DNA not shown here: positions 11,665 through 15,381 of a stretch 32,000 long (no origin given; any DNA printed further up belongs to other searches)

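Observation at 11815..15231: Heavy-metal P-type ATPase fused in one ORF to a complete HflK-like SPFH module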

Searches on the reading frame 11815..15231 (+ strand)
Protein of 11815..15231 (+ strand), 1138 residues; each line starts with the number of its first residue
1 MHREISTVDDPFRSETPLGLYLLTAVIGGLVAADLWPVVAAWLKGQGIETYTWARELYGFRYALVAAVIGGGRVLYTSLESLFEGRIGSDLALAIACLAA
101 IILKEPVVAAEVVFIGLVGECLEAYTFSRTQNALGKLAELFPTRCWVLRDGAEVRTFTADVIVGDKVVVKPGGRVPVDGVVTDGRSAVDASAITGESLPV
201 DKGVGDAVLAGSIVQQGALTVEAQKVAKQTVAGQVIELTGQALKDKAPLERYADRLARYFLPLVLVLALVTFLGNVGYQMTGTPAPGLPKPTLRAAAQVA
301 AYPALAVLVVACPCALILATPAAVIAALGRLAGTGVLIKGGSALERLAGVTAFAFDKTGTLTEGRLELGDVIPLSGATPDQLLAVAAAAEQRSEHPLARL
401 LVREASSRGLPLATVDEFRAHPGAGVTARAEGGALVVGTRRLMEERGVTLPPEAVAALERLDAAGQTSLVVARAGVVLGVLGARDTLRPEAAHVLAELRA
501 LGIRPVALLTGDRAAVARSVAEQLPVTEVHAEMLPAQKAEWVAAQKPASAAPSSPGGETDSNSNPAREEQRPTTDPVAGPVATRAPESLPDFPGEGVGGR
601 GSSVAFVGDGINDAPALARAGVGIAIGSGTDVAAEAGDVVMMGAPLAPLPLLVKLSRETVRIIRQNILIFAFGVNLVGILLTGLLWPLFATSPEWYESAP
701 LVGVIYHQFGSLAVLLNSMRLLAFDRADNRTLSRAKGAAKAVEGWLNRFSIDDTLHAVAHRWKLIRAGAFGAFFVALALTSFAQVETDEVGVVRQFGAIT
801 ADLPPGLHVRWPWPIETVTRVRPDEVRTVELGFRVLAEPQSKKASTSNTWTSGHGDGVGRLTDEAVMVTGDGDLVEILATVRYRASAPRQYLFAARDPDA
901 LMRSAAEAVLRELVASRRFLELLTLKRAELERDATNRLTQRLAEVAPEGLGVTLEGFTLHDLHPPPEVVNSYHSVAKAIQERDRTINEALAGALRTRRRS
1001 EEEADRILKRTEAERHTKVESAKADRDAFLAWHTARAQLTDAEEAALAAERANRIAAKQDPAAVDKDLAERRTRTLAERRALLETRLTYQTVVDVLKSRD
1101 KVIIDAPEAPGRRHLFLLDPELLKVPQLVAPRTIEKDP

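Call 4: search_protein_families(library=pfam, proteins=[window:11815-15231:+], max_evalue=0.01)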
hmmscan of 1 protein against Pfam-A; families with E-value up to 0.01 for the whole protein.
window:11815-15231:+ (1138 aa): 3 families
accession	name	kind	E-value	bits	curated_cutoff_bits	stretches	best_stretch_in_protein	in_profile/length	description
PF00122.25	E1-E2_ATPase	-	7.2e-50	169.4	28.1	1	140-332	2-179/181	E1-E2 ATPase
PF00702.32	Hydrolase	-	1.9e-22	81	26.4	2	351-540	2-162/191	haloacid dehalogenase-like hydrolase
PF01145.31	Band_7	-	1.8e-19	70.9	23.6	1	784-989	2-172/176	SPFH domain / Band 7 family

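Call 5: search_protein_families(library=ncbifam, proteins=[window:11815-15231:+], max_evalue=0.01)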
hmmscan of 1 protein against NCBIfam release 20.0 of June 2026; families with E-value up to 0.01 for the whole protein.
window:11815-15231:+ (1138 aa): 23 families
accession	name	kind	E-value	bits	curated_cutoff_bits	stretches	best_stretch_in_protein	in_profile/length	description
TIGR01525.1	ATPase-IB_hvy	subfamily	1.4e-154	516.1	346.25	2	91-545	3-446/560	heavy metal translocating P-type ATPase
TIGR01512.1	ATPase-IB2_Cd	subfamily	4.9e-115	385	313.5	4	90-273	2-181/494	cadmium family heavy metal-translocating P-type ATPase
TIGR01511.1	ATPase-IB1_Cu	subfamily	9.9e-111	371.2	397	3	304-546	215-427/542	copper-translocating P-type ATPase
NF008262.1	PRK11033.1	equivalog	1.4e-109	367.6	1005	2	93-544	182-615/731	zinc/cadmium/mercury/lead-transporting ATPase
NF007952.0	PRK10671.1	equivalog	5.7e-95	319.2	1316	2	110-543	292-710/838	copper-exporting P-type ATPase CopA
NF033775.1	P_type_ZntA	exception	2.7e-94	316.9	1240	2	93-545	187-617/732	Zn(II)/Cd(II)/Pb(II) translocating P-type ATPase ZntA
TIGR01494.1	ATPase_P-type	subfamily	2.5e-68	230.7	62.3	2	113-546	3-382/478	HAD-IC family P-type ATPase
TIGR01647.1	ATPase-IIIA_H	equivalog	3e-48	164.6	615.5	2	92-528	41-483/755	plasma-membrane proton-efflux P-type ATPase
TIGR01497.1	kdpB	equivalog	6.7e-40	136.8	527.9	2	148-543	110-502/675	potassium-transporting ATPase subunit KdpB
TIGR01517.1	ATPase-IIB_Ca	equivalog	6.8e-37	127.1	507.05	2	146-380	159-390/882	calcium-translocating P-type ATPase, PMCA-type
TIGR01933.1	hflK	equivalog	3.6e-35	121.7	159.4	1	785-1033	4-216/261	FtsH protease activity modulator HflK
NF010609.0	PRK14010.1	equivalog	1.6e-32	112.5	1323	2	150-542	112-496/673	K(+)-transporting ATPase subunit B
TIGR01657.1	P-ATPase-V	hypoth_equivalog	2.4e-21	75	618.25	2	110-202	197-290/1055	ATP13A2 family polyamine export P-type ATPase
TIGR01522.1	ATPase-IIA2_Ca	equivalog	9.3e-21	73.3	798.3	2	129-369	103-338/854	calcium-transporting P-type ATPase, PMR1-type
TIGR01116.1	ATPase-IIA1_Ca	equivalog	4.2e-19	68.1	703.4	2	603-643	545-585/799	calcium-translocating P-type ATPase, SERCA-type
NF008181.0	PRK10930.1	equivalog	1.2e-17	63.8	660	1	858-1029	140-308/419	FtsH protease activity modulator HflK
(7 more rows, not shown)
